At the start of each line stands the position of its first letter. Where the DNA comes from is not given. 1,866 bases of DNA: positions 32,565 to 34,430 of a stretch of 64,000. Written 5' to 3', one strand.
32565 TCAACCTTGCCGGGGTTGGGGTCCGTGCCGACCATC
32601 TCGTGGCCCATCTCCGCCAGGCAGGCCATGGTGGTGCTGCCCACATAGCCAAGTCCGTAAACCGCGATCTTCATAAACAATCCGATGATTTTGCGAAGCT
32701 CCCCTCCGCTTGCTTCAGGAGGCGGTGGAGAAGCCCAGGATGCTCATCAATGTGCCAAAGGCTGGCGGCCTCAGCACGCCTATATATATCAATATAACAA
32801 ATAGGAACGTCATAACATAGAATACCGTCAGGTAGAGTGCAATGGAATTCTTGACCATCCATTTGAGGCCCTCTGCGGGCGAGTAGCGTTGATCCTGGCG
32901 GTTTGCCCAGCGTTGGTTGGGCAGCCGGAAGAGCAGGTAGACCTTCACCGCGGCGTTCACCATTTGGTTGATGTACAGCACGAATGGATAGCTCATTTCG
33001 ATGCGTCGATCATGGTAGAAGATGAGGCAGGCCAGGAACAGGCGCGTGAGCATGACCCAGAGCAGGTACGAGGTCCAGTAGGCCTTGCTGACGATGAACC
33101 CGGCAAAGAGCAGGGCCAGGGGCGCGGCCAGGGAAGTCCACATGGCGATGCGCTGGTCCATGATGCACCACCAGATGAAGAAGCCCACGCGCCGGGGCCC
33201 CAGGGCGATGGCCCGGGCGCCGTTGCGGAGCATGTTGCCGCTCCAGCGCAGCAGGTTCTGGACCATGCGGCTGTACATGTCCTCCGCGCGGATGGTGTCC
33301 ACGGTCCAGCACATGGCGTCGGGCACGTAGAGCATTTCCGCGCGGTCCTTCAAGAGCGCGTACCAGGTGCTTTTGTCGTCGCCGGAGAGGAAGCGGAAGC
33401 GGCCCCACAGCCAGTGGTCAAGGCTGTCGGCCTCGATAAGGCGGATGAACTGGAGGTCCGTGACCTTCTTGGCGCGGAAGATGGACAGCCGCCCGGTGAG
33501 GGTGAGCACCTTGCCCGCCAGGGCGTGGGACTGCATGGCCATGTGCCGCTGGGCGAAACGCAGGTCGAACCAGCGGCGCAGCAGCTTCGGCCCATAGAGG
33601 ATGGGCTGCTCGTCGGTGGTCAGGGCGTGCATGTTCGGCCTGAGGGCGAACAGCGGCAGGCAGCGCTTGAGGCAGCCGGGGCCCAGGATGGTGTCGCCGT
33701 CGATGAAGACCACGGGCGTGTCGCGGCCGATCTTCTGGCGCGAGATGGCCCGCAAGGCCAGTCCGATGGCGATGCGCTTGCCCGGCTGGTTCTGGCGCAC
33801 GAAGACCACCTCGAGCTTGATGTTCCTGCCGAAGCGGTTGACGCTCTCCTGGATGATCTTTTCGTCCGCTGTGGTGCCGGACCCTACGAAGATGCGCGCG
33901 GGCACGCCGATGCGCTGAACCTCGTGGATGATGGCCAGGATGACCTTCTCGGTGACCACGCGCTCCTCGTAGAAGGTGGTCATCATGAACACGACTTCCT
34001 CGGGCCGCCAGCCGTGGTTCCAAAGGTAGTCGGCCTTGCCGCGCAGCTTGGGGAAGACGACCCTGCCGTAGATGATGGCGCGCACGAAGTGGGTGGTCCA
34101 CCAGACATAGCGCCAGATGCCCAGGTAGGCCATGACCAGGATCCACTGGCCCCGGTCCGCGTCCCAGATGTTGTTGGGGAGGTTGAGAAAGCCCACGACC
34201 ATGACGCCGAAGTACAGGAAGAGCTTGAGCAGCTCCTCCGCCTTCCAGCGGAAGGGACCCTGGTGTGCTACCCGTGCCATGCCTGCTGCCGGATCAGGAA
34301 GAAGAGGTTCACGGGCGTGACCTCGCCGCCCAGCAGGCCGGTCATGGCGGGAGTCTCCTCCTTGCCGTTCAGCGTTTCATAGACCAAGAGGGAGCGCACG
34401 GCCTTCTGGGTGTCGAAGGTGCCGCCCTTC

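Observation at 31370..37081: Minimal alginate-like (polymannuronate) cluster: Alg44-lyase fusion, Alg8 and AlgD, with no recognisable export, epimerase or acetylation genes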

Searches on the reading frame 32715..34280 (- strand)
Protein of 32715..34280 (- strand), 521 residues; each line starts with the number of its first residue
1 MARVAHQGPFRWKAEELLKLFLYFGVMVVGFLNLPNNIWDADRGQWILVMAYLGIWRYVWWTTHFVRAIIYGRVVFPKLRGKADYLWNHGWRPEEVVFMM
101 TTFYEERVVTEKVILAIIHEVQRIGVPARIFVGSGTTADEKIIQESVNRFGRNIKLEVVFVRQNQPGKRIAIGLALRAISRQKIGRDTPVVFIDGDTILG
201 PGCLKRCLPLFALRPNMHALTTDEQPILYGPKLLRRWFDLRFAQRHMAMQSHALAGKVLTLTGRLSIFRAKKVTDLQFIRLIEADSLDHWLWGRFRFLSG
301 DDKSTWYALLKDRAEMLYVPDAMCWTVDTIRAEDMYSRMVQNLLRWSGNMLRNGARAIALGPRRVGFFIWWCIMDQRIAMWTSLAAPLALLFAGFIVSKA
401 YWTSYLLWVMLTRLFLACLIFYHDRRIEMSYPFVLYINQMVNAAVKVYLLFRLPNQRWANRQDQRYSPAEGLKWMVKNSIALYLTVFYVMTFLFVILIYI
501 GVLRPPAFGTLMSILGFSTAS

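Call 3: search_protein_families(library=pfam, proteins=[window:32715-34280:-], max_evalue=0.01)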
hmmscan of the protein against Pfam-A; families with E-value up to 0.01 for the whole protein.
window:32715-34280:- (521 aa): 2 families
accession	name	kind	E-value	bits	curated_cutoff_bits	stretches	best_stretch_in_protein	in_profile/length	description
PF13641.12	Glyco_tranf_2_3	-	1.3e-30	107.6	27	1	96-349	3-230/230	Glycosyltransferase like family 2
PF13632.12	Glyco_trans_2_3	-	5.4e-12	46.4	27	1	190-416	2-193/198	Glycosyl transferase family group 2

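Call 6: search_protein_families(library=ncbifam, proteins=[window:32715-34280:-], max_evalue=0.01)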
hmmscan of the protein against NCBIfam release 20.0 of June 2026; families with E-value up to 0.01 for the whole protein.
window:32715-34280:- (521 aa): 1 family
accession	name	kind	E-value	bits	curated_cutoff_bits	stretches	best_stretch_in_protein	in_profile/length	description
TIGR04242.1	nodulat_NodC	equivalog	4.9e-07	29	550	1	99-461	53-394/395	chitooligosaccharide synthase NodC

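Call 8: search_solved_structures(query=window:32715-34280:-, max_evalue=0.01, show_alignments=1)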
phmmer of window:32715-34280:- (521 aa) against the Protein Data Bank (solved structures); distinct sequences matched with E-value up to 0.01: 0.
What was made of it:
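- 32715..34280 (-): Alg8-like processive GT2 synthase (521 aa). Its start overlaps the stop of the fusion gene by 13 nt. There is no PDB GT2 hit (BcsA, HAS and others) at E<=0.01 (call 8).
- On Alg8 (mannuronan synthase, GT2): There was no outgroup, so 'sister clade' rests on the absence of any closer GT2 in PDB and NCBIfam (calls 6, 8).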

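Call 10: find_homologous_proteins(query=window:32715-34280:-, max_evalue=0.00001)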
Query window:32715-34280:- (521 aa): 1749 proteins with E <= 0.00001 among 8000 candidates; the best 120 are listed.
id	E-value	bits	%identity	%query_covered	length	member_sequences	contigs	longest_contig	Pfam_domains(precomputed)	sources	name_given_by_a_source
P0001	0.0e+0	1159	96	100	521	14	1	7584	PF13632.13,PF13641.13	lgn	-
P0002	0.0e+0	1080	88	98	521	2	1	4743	PF13632.13,PF13641.13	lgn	-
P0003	0.0e+0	1045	85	99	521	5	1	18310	PF13632.13,PF13641.13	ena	-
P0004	0.0e+0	1021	83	99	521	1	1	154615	PF13632.13,PF13641.13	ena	-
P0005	4.5e-285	964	77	99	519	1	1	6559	PF13632.13,PF13641.13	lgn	-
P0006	6.2e-282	954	78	100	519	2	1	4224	PF13632.13,PF13641.13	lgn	-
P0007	6.6e-280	947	75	100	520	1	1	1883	PF13632.13,PF13641.13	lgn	-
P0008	1.8e-274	929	74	100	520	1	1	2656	PF13632.13,PF13641.13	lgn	-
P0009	1.0e-273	927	75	100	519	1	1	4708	PF13641.13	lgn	-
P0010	3.1e-259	879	70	99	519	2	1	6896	PF13641.13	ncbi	-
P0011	5.0e-255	865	70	100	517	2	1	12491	PF13641.13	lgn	-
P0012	8.3e-217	739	60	98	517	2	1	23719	PF13632.13,PF13641.13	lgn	-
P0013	4.6e-216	737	59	97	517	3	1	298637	PF13632.13,PF13641.13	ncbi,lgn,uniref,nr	ncbi:glycosyltransferase [Desulfovibrio oxyclinae]|uniref:glycosyltransferase n=1 Tax=Desulfovibrio 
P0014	2.2e-200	685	58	92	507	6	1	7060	PF13641.13,PF00535.33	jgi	jgi:glycosyltransferase Alg8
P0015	2.3e-191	655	55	98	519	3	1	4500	PF13632.13,PF13641.13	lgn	-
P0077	1.2e-171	590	50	99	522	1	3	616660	PF13641.13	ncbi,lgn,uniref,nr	ncbi:glycosyltransferase [Rhodoplanes sp. TEM]|uniref:Glycosyltransferase n=1 Tax=Rhodoplanes tepida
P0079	1.5e-171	590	51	97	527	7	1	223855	PF13632.13,PF13641.13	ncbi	ncbi:MAG: glycosyltransferase [Halopseudomonas aestusnigri]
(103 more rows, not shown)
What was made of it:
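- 32715..34280 (-): JGI names the ~50%-identical homologues 'glycosyltransferase Alg8 / mannuronan synthase' (call 10).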

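Call 18: find_encoding_contigs(protein=P0013, flank=10000, max_places=1)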
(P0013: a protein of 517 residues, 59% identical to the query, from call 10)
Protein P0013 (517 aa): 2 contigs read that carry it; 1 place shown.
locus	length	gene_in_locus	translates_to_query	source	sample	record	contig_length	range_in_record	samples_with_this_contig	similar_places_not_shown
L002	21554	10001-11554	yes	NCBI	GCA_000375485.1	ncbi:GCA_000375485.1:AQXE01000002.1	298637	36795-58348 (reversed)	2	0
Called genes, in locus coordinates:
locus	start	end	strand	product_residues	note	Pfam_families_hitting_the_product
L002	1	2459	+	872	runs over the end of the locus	PF10114:PocR, PF08447:PAS_3, PF00989:PAS, PF08448:PAS_4, PF13426:PAS_9, PF00989:PAS, PF08448:PAS_4, PF13426:PAS_9, +6 more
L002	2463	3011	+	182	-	-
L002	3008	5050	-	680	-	PF08269:dCache_2, PF17200:sCache_2, PF17201:Cache_3-Cache_2, PF00015:MCPsignal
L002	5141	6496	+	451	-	PF13229:Beta_helix (faint)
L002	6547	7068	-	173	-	PF06962:rRNA_methylase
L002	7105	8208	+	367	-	PF01156:IU_nuc_hydro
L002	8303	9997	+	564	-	PF07238:PilZ (weak), PF00364:Biotin_lipoyl (faint), PF25973:BSH_CzcB (weak)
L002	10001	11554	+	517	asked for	PF13641:Glyco_tranf_2_3, PF13632:Glyco_trans_2_3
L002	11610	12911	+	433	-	PF03721:UDPG_MGDP_dh_N, PF00984:UDPG_MGDP_dh, PF03720:UDPG_MGDP_dh_C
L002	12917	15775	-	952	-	PF08269:dCache_2, PF17200:sCache_2, PF17201:Cache_3-Cache_2, PF02743:dCache_1, PF17200:sCache_2, PF17201:Cache_3-Cache_2, PF00672:HAMP, PF00989:PAS, +6 more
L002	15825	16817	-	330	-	PF04055:Radical_SAM, PF06463:Mob_synth_C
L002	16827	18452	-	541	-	PF02663:FmdE, PF23475:zf-Tbcl_FmdE, PF00994:MoCF_biosynth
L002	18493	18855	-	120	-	PF02391:MoaE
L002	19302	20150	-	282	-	PF02401:LYTB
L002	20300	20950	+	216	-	PF00440:TetR_N, PF09209:CecR_C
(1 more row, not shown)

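Call 19: find_encoding_contigs(protein=P0077, flank=10000, max_places=1)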
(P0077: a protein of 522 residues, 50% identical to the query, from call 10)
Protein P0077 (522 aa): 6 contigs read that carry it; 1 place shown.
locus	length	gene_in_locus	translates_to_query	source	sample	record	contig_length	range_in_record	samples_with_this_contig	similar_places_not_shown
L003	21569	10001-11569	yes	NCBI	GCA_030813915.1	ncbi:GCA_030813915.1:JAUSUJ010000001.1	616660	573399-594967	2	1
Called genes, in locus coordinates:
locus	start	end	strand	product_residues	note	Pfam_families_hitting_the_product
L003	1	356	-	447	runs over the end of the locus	PF25919:BSH_CusB (faint), PF25935:BSH_LcnD (weak), PF25973:BSH_CzcB (weak), PF25994:HH_AprE, PF26002:Beta-barrel_AprE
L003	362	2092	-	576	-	PF00664:ABC_membrane, PF00005:ABC_tran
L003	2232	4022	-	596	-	PF00353:HemolysinCabind, PF08548:Peptidase_M10_C (faint), PF13448:DUF4114, PF00353:HemolysinCabind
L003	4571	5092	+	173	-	-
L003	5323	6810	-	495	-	PF00483:NTP_transferase, PF12804:NTP_transf_3, PF22640:ManC_GMP_beta-helix, PF01050:MannoseP_isomer, PF07883:Cupin_2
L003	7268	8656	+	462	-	PF03721:UDPG_MGDP_dh_N, PF00984:UDPG_MGDP_dh, PF03720:UDPG_MGDP_dh_C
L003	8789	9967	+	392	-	-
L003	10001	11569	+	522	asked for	PF13641:Glyco_tranf_2_3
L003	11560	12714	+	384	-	PF05426:Alginate_lyase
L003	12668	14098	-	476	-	PF00072:Response_reg, PF00158:Sigma54_activat, PF14532:Sigma54_activ_2, PF01078:Mg_chelatase (faint), PF07728:AAA_5, PF25601:AAA_lid_14, PF02954:HTH_8 (weak)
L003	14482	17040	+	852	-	PF02743:dCache_1, PF22588:dCache_1_like, PF00512:HisKA, PF02518:HATPase_c, PF00072:Response_reg, PF01627:Hpt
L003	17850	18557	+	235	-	PF07660:STN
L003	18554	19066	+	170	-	PF07638:Sigma70_ECF (weak), PF04542:Sigma70_r2 (weak), PF08281:Sigma70_r4_2, PF04545:Sigma70_r4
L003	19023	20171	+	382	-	PF16220:DUF4880 (weak), PF04773:FecR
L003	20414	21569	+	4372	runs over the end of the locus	PF05860:TPS, PF12545:DUF3739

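Call 20: find_encoding_contigs(protein=P0079, flank=10000, max_places=1)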
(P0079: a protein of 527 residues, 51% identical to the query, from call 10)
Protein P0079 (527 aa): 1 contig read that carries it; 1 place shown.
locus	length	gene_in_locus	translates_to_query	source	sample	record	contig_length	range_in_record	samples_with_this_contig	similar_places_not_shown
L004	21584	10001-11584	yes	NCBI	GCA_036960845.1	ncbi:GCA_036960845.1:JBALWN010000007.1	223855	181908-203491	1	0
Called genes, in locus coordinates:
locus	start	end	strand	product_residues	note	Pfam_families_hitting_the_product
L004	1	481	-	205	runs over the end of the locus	PF08348:PAS_6, PF13309:HTH_22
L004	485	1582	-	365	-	PF00155:Aminotran_1_2, PF00266:Aminotran_5, PF01053:Cys_Met_Meta_PP (weak)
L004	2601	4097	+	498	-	PF00072:Response_reg, PF00158:Sigma54_activat, PF14532:Sigma54_activ_2, PF07728:AAA_5 (weak), PF25601:AAA_lid_14, PF02954:HTH_8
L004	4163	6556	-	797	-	PF00353:HemolysinCabind (weak), PF13448:DUF4114, PF00353:HemolysinCabind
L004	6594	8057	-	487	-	PF00483:NTP_transferase, PF22640:ManC_GMP_beta-helix, PF01050:MannoseP_isomer, PF07883:Cupin_2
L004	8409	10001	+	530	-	PF07238:PilZ (weak)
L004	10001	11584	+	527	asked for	PF13641:Glyco_tranf_2_3, PF13632:Glyco_trans_2_3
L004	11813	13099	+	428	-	-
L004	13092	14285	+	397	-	PF08238:Sel1 (weak)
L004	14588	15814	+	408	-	PF03062:MBOAT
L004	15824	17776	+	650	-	-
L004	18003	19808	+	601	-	PF03721:UDPG_MGDP_dh_N, PF00984:UDPG_MGDP_dh, PF03720:UDPG_MGDP_dh_C, PF00072:Response_reg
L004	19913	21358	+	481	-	PF02878:PGM_PMM_I, PF02879:PGM_PMM_II, PF02880:PGM_PMM_III, PF00408:PGM_PMM_IV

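Call 34: find_related_loci(query=A1, collection=genome_contigs, flank=10000)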
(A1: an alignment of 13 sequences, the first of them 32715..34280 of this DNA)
Query A1 (521 aa) in genome_contigs; peptide patterns used: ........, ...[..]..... (x = any residue, [..] = any of these).
599 stretches matched a pattern (row limit reached: there are more); 557 encode a relative of the query (tblastn E <= 1e-3); the best 80 are kept; 80 distinct loci.
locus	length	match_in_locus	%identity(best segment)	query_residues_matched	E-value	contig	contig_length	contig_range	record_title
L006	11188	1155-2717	90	1-521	0e+0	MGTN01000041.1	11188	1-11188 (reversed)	MAG: Desulfovibrionales bacterium GWA2_65_9 gwa2_scaffold_13943, whole genome shotgun sequence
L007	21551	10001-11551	85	4-520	0e+0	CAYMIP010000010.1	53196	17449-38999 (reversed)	MAG TPA_asm: uncultured Desulfocurvus sp. isolate SRP302447_co3_71 genome assembly, contig: NODE_1664_length_53196_cov_3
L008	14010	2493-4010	60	5-511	0e+0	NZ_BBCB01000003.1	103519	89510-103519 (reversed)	Salidesulfovibrio brasiliensis JCM 12178, whole genome shotgun sequence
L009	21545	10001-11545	86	6-520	0e+0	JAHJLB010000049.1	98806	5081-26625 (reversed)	MAG: Proteobacteria bacterium isolate Old_saline.mb.115 Old_saline.mb.115_k141_1041255, whole genome shotgun sequence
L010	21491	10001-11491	54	6-502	0e+0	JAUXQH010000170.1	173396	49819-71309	MAG: Pseudomonadota bacterium isolate C12_concoct.bin.32 C12_k141_452160, whole genome shotgun sequence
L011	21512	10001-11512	56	4-505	2e-180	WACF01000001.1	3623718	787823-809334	Proteobacteria bacterium 005FR1 AFADKFBB_1, whole genome shotgun sequence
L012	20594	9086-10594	54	1-503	8e-180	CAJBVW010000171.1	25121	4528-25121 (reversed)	MAG: uncultured proteobacterium isolate Loc081215-6m_bin-0725 genome assembly, contig: bin-0725:171/611, whole genome sh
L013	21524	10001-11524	53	7-513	2e-177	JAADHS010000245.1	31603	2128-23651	MAG: Gammaproteobacteria bacterium isolate M_MetaBat.201 contig-127_1570, whole genome shotgun sequence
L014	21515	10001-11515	51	11-516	1e-176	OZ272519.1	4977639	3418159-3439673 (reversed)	MAG: Alphaproteobacteria bacterium isolate 430c2cbf-9ad9-4a95-bf33-1e0b0696399c genome assembly, chromosome: 1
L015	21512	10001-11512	50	11-515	2e-176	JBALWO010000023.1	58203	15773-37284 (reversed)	MAG: Pseudomonas marincola isolate 7NakV-03 NODE_136_length_58203_cov_9.766269, whole genome shotgun sequence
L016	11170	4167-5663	52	7-504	2e-175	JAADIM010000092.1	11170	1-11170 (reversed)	MAG: Gammaproteobacteria bacterium isolate M_MetaBat.56 contig-127_10294, whole genome shotgun sequence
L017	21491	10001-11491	52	10-505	1e-175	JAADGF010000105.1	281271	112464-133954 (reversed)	MAG: Gammaproteobacteria bacterium isolate M_MetaBat.104 contig-127_2, whole genome shotgun sequence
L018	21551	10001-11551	51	2-517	1e-174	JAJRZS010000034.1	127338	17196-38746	MAG: Planctomycetota bacterium isolate Dive96_bin4.216 k141_1937070, whole genome shotgun sequence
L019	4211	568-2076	51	9-509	4e-180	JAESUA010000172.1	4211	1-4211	MAG: Magnetovibrio sp. isolate NORP328 CoAssembly_1941536, whole genome shotgun sequence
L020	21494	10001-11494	51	11-509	1e-174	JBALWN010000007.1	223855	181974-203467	MAG: Halopseudomonas aestusnigri isolate 7NakV-02 NODE_7_length_223855_cov_23.942908, whole genome shotgun sequence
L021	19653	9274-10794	50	11-517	4e-173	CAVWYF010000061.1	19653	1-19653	MAG: uncultured Alphaproteobacteria bacterium isolate MFD03551.bin.2.108 genome assembly, contig: contig_98066, whole ge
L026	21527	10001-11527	48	7-516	3e-171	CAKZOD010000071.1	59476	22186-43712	MAG TPA_asm: uncultured Oceanospirillaceae bacterium isolate ERR2094174_bin.22_CONCOCT_v1.1_MAG genome assembly, contig:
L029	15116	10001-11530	48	7-516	3e-170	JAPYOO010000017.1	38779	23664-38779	MAG: Bermanella sp. isolate MOW.maxbin2.006 MOW_790_length_38779_cov_234.708837, whole genome shotgun sequence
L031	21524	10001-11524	49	11-519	2e-169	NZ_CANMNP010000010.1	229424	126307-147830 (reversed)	Uncultured Roseibium sp. isolate 4-649-3Z.fasta NODE_10, whole genome shotgun sequence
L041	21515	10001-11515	50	11-515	2e-168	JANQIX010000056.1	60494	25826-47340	MAG: Alphaproteobacteria bacterium isolate PL24a_bin.80 k99_1558023, whole genome shotgun sequence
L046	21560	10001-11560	48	3-521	5e-168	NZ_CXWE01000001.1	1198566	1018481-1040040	Roseibium album strain CECT 5095, whole genome shotgun sequence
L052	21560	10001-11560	48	3-521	4e-168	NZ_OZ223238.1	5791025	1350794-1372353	MAG: Roseibium sp. isolate 0fc6a3e5-5e58-4fac-be03-b88af31c51d1 chromosome 1, complete sequence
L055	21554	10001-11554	48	4-520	3e-167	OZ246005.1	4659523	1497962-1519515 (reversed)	MAG: Roseibium sp. isolate 571153a5-cff4-44d7-992a-ac6b2d4dc168 genome assembly, chromosome: 1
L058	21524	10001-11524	49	7-514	7e-167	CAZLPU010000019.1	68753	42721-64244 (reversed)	MAG TPA_asm: uncultured Alphaproteobacteria bacterium isolate SRP128890_co1_2 genome assembly, contig: NODE_664_length_6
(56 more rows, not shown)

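Call 41: search_protein_families(library=pfam, proteins=[L052:11705-13009:+, L058:16264-18207:-, L046:14442-15950:+, L031:13182-14408:+, L021:14986-16935:+, L055:18204-21554:+, L029:2584-4035:-, L041:11464-13131:-, L026:15861-17162:+, L011:14438-16828:+], max_evalue=0.01)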
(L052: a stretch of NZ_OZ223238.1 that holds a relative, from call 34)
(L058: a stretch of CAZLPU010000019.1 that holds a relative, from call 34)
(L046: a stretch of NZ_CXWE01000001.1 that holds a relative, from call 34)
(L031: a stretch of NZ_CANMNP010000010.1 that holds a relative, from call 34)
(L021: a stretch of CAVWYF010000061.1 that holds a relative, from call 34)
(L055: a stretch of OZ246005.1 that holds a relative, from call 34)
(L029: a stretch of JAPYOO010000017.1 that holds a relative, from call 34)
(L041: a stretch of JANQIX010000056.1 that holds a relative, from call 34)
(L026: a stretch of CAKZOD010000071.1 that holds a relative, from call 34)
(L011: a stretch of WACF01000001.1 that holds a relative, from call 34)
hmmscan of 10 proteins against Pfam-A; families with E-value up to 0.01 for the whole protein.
L052:11705-13009:+ (434 aa): 1 family
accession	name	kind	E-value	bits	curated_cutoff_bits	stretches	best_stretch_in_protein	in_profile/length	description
PF07611.17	DUF1574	-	0.0016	18.3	29.1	0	281-367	240-326/342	Protein of unknown function (DUF1574)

L058:16264-18207:- (647 aa): 2 families
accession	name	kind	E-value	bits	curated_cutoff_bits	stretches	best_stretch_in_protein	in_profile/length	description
PF00353.25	HemolysinCabind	-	2.8e-59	197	23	12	369-403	2-36/36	RTX calcium-binding nonapeptide repeat (4 copies)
PF13448.11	DUF4114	-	5.1e-13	50.2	27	1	145-263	3-83/85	Domain of unknown function (DUF4114)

L046:14442-15950:+ (502 aa): 2 families
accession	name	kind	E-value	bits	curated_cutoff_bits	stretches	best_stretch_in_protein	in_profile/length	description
PF03062.24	MBOAT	-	1.7e-34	120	27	1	143-351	79-302/337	MBOAT, membrane-bound O-acyltransferase family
PF13813.11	MBOAT_2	-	9e-07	29.5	25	1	263-325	2-66/85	Membrane bound O-acyl transferase family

L031:13182-14408:+ (408 aa): 1 family
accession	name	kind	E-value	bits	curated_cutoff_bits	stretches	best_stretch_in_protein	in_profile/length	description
PF08238.18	Sel1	-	2.7e-31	107.3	30.7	3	152-186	1-35/36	Sel1 repeat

L021:14986-16935:+ (649 aa): 0 families

L055:18204-21554:+ (1117 aa): 12 families
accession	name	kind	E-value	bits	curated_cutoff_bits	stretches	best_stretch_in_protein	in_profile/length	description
PF02518.31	HATPase_c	-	2.2e-31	109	26.4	1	790-903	2-109/111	Histidine kinase-, DNA gyrase B-, and HSP90-like ATPase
PF13426.13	PAS_9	-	4.2e-27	94.9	27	2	551-656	2-103/103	PAS domain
PF00072.30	Response_reg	-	8.2e-27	94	30.2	1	930-1041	1-110/111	Response regulator receiver domain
PF00989.32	PAS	-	1.7e-23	83.2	22.6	2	542-654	3-113/113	PAS fold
PF12860.13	PAS_7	-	1.7e-21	77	27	1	418-532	1-114/115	PAS fold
PF00512.31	HisKA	-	8.8e-21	74.2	26.9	1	677-742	1-66/66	His Kinase A (phospho-acceptor) domain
PF13188.13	PAS_8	-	6.4e-19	67.6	21.8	3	283-336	3-56/65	PAS domain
PF08448.16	PAS_4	-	1e-18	68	23.1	2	548-658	3-109/110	PAS fold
PF11845.13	Tll0287-like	-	1.6e-15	58.3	24.1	1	55-211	8-144/144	Tll0287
PF24820.1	Diguanyl_cycl_sensor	-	7.8e-09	35.9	28.1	1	551-653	7-109/109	Diguanylate cyclase-like sensor domain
PF08447.18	PAS_3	-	0.00017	22.3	25.6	1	563-637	2-73/89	PAS fold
PF01627.28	Hpt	-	0.0054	17.4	24.6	0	1082-1117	2-37/84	Hpt domain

L029:2584-4035:- (483 aa): 3 families
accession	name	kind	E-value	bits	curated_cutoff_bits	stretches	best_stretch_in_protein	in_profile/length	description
PF02518.31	HATPase_c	-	2e-24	86.6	26.4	1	377-481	3-109/111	Histidine kinase-, DNA gyrase B-, and HSP90-like ATPase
PF00512.31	HisKA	-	2.2e-06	28.1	26.9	1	234-273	2-43/66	His Kinase A (phospho-acceptor) domain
PF14501.12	HATPase_c_5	-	0.00013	22.2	22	1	382-470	8-93/102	GHKL domain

L041:11464-13131:- (555 aa): 0 families

L026:15861-17162:+ (433 aa): 2 families
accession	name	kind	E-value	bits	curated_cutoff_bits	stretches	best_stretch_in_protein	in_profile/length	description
PF00072.30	Response_reg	-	7.4e-25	87.7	30.2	1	13-123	1-110/111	Response regulator receiver domain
PF13487.12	HD_5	-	2.2e-24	86.5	27.2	1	185-352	2-170/170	HD domain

L011:14438-16828:+ (796 aa): 3 families
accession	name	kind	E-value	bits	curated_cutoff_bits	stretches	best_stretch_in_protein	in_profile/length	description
PF24517.2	CBM96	-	6.8e-29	101.2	26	1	635-795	3-163/164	Carbohydrate-binding module family 96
PF13229.12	Beta_helix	-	1.6e-22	80.2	25.9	3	295-392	27-148/158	Right handed beta helix region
PF05048.19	NosD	-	2.2e-20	73.5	23.6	2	242-391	15-158/212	Periplasmic copper-binding protein (NosD)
